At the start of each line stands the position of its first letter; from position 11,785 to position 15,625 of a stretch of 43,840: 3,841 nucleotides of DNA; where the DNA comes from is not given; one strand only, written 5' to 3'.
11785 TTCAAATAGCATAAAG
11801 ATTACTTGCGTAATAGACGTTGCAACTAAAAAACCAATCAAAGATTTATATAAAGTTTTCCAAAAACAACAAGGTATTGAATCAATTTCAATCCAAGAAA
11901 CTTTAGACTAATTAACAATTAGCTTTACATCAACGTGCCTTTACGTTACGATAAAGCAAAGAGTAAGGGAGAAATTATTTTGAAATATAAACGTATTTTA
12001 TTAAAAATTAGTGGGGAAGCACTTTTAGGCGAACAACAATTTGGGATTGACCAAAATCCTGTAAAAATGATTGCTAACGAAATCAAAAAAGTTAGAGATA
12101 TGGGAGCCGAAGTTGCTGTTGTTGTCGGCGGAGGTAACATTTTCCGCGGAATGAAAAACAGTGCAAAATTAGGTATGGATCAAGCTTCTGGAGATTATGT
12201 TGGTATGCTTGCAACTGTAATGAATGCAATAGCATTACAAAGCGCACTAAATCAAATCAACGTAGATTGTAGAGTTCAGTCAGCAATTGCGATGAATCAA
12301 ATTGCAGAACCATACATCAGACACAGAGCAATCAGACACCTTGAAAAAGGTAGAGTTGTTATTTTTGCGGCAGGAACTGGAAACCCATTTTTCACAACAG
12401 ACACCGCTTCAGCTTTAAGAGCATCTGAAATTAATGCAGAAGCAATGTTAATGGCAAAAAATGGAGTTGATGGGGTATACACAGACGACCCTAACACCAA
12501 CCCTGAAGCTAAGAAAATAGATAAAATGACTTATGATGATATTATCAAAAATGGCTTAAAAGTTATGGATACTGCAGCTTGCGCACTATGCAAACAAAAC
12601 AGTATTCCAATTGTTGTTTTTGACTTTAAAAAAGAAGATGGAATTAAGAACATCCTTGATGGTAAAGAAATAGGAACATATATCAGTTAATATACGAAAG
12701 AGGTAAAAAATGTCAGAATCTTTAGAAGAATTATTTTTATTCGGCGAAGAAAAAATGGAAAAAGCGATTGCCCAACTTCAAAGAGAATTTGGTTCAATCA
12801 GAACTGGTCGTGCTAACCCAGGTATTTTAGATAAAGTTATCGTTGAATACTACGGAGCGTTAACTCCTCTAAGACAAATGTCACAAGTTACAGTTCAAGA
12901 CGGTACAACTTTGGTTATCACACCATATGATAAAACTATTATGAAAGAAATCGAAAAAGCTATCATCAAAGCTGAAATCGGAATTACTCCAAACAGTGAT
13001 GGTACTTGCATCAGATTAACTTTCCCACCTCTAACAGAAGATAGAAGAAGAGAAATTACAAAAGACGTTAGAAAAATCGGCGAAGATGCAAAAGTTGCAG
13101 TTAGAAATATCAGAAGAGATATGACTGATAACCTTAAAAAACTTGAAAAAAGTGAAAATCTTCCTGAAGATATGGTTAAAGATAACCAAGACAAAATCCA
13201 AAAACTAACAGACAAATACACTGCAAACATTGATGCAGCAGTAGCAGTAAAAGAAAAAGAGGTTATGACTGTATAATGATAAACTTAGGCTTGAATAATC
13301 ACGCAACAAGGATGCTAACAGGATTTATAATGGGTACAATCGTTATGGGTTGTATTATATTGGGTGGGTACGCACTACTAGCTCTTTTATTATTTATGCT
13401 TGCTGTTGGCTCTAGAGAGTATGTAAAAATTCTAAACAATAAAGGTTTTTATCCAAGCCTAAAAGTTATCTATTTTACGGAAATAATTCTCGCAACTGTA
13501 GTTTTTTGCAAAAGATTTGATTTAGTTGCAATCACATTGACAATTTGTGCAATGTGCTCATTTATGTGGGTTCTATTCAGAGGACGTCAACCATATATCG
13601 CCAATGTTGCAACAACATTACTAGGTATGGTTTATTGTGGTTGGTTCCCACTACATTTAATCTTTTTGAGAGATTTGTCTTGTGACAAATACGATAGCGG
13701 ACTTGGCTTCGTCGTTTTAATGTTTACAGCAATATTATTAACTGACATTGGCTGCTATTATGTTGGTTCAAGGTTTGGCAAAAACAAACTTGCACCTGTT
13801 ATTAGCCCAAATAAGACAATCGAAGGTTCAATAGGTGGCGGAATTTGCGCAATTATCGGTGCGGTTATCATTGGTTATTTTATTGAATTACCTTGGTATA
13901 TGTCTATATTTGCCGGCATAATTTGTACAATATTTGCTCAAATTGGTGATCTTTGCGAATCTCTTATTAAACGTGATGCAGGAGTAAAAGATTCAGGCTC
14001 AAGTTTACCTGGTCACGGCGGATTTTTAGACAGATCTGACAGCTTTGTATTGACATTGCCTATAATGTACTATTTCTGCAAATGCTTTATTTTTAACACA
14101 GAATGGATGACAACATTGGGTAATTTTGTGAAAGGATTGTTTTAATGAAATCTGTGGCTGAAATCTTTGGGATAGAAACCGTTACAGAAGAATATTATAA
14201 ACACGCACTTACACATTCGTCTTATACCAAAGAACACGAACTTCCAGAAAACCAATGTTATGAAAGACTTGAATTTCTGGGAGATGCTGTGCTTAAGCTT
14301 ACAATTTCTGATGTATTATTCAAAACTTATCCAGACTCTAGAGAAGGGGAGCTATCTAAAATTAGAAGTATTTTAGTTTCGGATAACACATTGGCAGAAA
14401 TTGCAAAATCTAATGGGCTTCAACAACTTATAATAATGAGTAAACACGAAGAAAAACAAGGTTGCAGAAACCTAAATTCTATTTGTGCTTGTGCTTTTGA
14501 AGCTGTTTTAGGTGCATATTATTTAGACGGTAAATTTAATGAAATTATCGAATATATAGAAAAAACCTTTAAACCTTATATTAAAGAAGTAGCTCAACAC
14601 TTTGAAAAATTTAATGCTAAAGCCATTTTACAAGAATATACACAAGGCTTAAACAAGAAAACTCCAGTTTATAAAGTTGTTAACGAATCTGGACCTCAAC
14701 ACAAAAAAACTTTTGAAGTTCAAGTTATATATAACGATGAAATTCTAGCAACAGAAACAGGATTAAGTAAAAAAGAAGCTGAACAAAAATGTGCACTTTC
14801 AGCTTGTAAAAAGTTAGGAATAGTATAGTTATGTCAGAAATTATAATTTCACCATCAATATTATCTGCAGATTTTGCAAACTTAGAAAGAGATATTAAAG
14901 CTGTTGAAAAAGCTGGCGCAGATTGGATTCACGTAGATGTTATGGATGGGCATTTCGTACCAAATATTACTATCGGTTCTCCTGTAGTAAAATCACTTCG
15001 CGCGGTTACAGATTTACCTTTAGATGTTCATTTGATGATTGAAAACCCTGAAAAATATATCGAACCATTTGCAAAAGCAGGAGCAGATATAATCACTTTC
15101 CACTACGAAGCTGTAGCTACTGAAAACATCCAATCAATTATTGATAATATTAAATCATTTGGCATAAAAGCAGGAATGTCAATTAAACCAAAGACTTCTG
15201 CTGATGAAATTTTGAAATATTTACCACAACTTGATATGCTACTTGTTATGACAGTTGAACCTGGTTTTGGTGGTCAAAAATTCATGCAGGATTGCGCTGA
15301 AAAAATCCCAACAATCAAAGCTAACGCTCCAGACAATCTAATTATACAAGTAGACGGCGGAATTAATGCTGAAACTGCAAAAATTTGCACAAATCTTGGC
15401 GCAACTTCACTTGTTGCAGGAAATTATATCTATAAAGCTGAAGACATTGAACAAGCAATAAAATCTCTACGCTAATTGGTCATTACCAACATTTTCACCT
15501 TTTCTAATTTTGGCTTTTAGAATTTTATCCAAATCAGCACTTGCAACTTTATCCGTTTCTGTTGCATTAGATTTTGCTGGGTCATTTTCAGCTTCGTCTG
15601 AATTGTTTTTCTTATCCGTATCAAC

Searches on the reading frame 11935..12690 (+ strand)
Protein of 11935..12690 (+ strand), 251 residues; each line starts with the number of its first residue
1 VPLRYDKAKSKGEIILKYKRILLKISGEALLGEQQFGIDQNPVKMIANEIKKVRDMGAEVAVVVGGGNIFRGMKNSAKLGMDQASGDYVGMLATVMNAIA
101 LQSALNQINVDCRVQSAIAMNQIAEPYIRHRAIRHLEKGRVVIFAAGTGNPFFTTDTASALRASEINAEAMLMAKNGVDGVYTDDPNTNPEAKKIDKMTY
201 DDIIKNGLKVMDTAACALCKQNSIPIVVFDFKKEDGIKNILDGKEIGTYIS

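Call 9: search_protein_families(library=pfam, proteins=[window:11935-12690:+], max_evalue=0.001)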
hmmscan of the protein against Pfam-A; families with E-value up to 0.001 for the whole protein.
window:11935-12690:+ (251 aa): 1 family
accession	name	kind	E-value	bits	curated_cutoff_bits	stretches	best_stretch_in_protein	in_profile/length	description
PF00696.33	AA_kinase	-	1.6e-34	120.1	24.9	1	19-230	1-234/234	Amino acid kinase family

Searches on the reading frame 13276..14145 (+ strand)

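Call 9: search_protein_families(library=pfam, proteins=[window:13276-14145:+], max_evalue=0.001)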
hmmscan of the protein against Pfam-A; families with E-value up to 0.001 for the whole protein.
window:13276-14145:+ (289 aa): 1 family
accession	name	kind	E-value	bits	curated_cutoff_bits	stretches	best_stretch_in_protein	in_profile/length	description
PF01148.25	CTP_transf_1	-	6.4e-60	203.7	24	1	11-271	2-264/264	Cytidylyltransferase family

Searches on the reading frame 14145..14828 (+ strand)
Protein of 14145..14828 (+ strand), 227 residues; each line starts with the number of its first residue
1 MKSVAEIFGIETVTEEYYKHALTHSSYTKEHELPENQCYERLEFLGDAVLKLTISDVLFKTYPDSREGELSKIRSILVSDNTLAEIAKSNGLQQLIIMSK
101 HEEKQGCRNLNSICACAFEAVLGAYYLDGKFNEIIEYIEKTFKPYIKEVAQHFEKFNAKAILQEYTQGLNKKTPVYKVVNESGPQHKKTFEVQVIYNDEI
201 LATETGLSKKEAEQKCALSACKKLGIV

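Call 9: search_protein_families(library=pfam, proteins=[window:14145-14828:+], max_evalue=0.001)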
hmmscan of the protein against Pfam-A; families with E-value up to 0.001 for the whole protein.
window:14145-14828:+ (227 aa): 4 families
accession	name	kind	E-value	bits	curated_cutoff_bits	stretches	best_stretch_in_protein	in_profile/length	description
PF14622.11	Ribonucleas_3_3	-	1.6e-33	116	35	1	15-142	2-124/128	Ribonuclease-III-like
PF00636.31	Ribonuclease_3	-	5.2e-23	82.2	27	1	40-129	1-101/102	Ribonuclease III domain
PF00035.32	dsrm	-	5e-18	65.9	23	1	158-224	1-66/66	Double-stranded RNA binding motif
PF22935.1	RM44_endonuclase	-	3.6e-08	34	27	1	12-124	17-138/139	Large ribosomal subunit protein mL44, endonuclease domain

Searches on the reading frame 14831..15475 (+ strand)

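Call 9: search_protein_families(library=pfam, proteins=[window:14831-15475:+], max_evalue=0.001)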
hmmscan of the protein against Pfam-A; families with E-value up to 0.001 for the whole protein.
window:14831-15475:+ (214 aa): 1 family
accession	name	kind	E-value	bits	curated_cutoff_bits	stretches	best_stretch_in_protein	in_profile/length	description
PF00834.25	Ribul_P_3_epim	-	8.2e-75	251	21.1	1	6-201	2-198/198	Ribulose-phosphate 3 epimerase family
